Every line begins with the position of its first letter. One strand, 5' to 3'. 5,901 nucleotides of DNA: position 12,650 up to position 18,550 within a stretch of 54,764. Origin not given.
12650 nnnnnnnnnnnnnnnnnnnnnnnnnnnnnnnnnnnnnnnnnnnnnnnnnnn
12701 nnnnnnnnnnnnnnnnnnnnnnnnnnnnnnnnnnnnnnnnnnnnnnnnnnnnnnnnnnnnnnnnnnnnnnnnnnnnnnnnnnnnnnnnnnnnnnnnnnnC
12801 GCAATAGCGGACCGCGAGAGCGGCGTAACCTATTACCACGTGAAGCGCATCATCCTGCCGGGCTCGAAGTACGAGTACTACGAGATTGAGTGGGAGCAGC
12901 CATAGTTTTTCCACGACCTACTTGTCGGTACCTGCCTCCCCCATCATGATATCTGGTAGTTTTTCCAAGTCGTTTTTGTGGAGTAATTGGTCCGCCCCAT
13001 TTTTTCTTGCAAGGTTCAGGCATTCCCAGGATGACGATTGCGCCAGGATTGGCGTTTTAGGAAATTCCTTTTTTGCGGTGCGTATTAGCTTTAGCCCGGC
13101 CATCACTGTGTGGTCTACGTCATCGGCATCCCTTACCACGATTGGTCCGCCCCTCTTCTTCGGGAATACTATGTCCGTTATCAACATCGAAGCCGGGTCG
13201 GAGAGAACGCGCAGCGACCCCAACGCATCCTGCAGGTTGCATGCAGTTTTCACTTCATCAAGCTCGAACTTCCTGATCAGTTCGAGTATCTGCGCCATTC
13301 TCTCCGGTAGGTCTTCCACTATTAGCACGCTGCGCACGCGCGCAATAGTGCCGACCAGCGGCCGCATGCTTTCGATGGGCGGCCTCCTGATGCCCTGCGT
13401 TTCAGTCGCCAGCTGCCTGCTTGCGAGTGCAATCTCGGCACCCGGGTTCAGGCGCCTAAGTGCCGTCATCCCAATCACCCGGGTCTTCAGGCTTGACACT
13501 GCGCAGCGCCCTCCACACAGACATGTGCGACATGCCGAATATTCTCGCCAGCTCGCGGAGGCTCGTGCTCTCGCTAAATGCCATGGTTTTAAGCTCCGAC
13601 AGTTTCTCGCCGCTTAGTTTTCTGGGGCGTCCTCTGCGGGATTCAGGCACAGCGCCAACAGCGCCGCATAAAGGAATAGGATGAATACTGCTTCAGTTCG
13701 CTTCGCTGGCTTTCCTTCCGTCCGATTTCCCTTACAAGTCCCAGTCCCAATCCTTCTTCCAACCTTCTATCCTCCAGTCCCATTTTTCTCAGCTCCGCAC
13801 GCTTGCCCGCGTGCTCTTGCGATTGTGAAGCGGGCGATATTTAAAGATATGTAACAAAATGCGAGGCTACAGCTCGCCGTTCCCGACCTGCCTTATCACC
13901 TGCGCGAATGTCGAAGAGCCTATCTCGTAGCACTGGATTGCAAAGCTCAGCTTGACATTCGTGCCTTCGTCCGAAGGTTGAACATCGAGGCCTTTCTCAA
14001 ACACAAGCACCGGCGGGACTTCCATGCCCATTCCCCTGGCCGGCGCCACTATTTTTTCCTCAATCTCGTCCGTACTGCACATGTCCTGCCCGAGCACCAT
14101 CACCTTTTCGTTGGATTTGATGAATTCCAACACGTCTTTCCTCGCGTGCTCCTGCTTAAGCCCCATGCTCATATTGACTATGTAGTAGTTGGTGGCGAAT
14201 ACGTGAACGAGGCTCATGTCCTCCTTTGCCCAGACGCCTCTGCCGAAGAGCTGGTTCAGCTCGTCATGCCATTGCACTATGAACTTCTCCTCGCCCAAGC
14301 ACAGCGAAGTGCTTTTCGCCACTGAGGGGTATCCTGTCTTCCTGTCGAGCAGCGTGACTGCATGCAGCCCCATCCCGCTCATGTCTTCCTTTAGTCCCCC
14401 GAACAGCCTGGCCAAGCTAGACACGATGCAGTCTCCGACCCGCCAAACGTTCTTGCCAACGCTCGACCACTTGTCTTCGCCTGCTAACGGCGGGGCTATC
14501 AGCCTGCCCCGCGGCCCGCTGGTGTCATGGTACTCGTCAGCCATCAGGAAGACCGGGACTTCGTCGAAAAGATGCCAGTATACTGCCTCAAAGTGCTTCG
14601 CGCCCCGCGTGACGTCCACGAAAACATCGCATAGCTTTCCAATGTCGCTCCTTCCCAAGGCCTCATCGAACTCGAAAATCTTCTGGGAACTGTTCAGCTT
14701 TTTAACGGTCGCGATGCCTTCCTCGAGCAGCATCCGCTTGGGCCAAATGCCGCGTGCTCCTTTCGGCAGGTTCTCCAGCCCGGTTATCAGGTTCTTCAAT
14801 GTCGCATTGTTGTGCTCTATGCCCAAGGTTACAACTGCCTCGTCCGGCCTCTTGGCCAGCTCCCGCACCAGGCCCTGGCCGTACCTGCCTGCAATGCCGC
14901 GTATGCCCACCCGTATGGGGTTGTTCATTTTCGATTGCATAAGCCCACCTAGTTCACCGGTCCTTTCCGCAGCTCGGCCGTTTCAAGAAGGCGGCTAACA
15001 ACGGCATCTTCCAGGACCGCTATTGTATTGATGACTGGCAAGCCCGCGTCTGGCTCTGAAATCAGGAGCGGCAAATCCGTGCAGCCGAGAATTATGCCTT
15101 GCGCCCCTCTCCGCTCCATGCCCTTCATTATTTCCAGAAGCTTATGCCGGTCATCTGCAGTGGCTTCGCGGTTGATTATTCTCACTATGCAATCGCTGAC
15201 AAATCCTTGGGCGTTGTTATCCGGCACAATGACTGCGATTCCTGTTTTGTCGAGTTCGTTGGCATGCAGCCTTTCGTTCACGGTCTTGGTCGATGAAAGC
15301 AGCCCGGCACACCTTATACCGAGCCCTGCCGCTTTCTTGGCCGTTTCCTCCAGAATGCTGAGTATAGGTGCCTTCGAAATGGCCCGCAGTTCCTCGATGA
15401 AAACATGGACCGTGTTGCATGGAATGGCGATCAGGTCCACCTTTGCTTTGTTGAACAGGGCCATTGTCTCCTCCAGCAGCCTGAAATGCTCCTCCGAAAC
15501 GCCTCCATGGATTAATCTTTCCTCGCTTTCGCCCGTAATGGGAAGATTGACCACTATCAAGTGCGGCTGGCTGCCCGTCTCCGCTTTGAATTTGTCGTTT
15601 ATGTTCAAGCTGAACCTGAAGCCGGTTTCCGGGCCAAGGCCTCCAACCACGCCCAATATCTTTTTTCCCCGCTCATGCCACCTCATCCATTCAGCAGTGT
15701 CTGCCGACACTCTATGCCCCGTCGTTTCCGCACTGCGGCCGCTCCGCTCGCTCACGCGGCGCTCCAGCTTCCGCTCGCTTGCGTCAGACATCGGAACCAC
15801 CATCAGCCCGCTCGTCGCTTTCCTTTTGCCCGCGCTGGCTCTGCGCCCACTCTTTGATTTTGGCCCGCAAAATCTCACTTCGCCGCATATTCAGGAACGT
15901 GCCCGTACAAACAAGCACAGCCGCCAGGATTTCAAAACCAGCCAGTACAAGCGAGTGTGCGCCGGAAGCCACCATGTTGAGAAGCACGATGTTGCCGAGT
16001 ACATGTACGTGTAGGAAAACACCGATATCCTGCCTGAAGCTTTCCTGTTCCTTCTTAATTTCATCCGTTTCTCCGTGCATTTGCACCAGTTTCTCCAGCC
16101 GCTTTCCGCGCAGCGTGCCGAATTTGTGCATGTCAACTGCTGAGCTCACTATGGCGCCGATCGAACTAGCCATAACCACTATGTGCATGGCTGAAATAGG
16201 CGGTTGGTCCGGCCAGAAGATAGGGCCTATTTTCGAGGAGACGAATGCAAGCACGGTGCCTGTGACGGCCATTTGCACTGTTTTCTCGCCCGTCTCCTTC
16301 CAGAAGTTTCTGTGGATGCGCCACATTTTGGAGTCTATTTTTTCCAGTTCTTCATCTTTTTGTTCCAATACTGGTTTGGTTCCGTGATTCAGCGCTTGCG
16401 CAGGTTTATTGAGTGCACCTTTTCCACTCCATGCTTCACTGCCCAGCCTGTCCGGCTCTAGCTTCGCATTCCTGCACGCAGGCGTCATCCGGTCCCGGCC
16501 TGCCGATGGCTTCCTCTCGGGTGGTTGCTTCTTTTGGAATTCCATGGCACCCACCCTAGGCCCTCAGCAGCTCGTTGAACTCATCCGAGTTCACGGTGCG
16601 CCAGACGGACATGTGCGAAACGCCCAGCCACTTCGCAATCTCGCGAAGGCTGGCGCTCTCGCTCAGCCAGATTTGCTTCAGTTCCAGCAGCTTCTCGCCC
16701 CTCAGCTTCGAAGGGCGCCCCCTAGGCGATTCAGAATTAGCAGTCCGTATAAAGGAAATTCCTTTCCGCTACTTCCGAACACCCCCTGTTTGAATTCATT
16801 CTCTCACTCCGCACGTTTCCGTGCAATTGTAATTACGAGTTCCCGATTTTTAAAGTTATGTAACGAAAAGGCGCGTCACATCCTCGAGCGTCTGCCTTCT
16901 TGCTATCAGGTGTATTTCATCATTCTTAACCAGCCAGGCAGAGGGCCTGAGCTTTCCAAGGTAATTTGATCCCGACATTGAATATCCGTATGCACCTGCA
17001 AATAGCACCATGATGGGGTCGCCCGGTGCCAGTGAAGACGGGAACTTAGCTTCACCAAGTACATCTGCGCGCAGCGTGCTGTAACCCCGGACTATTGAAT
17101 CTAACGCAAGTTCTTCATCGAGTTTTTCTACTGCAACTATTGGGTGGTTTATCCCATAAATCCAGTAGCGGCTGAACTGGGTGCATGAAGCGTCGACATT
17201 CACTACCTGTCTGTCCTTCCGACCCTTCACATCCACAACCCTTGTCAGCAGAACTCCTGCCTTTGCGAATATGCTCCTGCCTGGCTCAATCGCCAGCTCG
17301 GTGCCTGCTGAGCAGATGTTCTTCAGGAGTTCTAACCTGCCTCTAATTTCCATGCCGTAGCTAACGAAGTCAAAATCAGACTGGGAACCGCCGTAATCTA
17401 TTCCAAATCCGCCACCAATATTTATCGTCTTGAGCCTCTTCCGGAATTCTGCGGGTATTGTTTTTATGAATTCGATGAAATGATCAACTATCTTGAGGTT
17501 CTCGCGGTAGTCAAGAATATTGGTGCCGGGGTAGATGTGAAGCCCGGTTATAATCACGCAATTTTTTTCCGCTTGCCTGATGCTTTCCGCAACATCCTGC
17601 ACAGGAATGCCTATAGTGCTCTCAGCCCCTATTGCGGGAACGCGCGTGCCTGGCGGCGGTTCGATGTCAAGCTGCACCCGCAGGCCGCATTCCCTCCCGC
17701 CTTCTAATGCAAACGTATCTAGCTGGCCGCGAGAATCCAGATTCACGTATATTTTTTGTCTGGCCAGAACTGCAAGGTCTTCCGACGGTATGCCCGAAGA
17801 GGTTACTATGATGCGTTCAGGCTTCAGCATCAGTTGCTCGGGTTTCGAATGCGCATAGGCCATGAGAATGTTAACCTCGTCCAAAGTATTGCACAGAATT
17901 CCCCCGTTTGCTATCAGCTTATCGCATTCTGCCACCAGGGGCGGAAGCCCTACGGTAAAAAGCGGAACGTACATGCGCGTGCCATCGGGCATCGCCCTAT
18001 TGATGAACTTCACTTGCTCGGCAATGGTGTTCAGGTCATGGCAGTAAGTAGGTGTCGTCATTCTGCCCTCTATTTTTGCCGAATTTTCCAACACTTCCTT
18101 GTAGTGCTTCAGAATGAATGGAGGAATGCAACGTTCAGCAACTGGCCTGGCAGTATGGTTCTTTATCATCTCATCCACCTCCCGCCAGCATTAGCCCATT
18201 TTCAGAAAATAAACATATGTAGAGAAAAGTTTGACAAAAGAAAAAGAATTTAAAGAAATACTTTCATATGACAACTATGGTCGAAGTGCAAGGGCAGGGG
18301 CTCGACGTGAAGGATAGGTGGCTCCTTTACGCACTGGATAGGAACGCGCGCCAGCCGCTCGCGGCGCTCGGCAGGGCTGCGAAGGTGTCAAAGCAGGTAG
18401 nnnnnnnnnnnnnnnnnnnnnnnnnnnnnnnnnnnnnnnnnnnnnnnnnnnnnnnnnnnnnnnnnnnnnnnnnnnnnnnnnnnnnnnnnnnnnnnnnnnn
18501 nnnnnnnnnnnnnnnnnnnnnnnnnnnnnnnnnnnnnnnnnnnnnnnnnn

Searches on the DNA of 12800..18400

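Call 69: search_rna_families(source=window, start=12800, end=18400, threshold=evalue, max_evalue=1)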
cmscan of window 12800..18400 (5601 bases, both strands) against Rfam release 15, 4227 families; matches with E-value up to 1: 0.
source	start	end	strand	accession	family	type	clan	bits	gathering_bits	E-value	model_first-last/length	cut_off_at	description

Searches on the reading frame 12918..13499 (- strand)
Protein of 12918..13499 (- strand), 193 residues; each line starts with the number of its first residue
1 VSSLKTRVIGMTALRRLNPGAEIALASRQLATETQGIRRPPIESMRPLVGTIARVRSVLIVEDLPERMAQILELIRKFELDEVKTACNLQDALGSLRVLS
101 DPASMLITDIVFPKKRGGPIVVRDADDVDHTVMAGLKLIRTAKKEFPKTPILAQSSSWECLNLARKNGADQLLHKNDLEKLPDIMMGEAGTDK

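Call 4: search_protein_families(library=pfam, proteins=[window:12918-13499:-], max_evalue=0.01)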
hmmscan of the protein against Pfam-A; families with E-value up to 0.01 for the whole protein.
window:12918-13499:- (193 aa): 1 family
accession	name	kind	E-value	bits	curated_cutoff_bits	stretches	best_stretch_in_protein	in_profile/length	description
PF00072.30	Response_reg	-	1.7e-06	28.6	30.2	1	58-117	1-57/111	Response regulator receiver domain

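Call 7: search_protein_families(library=ncbifam, proteins=[window:12918-13499:-], max_evalue=0.1)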
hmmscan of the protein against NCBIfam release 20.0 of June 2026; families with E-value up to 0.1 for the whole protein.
window:12918-13499:- (193 aa): 1 family
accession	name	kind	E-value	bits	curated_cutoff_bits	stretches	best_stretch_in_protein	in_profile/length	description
NF052596.1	RR_EAL_PvrR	equivalog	0.014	14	580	1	56-118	4-64/398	response regulator cyclic di-GMP phosphodiesterase PvrR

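Call 39: search_protein_families(library=padloc, proteins=[window:12918-13499:-], max_evalue=0.01)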
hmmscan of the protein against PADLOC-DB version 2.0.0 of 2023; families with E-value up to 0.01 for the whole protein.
window:12918-13499:- (193 aa): 0 families

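Call 40: search_protein_families(library=phrogs, proteins=[window:12918-13499:-], max_evalue=0.01)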
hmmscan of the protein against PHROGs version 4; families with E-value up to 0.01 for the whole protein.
window:12918-13499:- (193 aa): 1 family
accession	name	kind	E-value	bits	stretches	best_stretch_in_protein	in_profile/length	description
phrog_5982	-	unknown function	0.00029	19.8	1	55-131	868-941/1030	-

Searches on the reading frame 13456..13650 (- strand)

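Call 4: search_protein_families(library=pfam, proteins=[window:13456-13650:-], max_evalue=0.01)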
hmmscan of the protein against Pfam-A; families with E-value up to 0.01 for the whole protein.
window:13456-13650:- (64 aa): 2 families
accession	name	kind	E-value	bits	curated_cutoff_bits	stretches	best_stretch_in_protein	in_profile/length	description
PF13565.12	HTH_32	-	6.2e-05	23.9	33.7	1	2-49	19-73/73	Homeodomain-like domain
PF02796.21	HTH_7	-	0.00021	21.8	23.8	1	7-50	1-43/45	Helix-turn-helix domain of resolvase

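Call 7: search_protein_families(library=ncbifam, proteins=[window:13456-13650:-], max_evalue=0.1)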
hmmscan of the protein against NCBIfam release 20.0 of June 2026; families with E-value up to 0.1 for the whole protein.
window:13456-13650:- (64 aa): 4 families
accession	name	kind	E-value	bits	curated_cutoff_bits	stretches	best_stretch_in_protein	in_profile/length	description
NF033545.0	transpos_IS630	equivalog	0.016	14.6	100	1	2-51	46-107/299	IS630 family transposase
NF033558.1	transpos_IS1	equivalog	0.029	14.3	100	1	18-54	45-81/199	IS1 family transposase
NF045644.1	TransRegBhcR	equivalog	0.078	12.2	350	0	17-55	29-67/267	HTH-type transcriptional regulator BhcR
NF003257.0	PRK04217.1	equivalog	0.097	12.8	115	0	10-52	41-82/110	hypothetical protein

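Call 39: search_protein_families(library=padloc, proteins=[window:13456-13650:-], max_evalue=0.01)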
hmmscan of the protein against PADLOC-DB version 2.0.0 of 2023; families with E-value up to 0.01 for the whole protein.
window:13456-13650:- (64 aa): 0 families

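Call 40: search_protein_families(library=phrogs, proteins=[window:13456-13650:-], max_evalue=0.01)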
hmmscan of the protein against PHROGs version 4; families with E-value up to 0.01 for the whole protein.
window:13456-13650:- (64 aa): 0 families
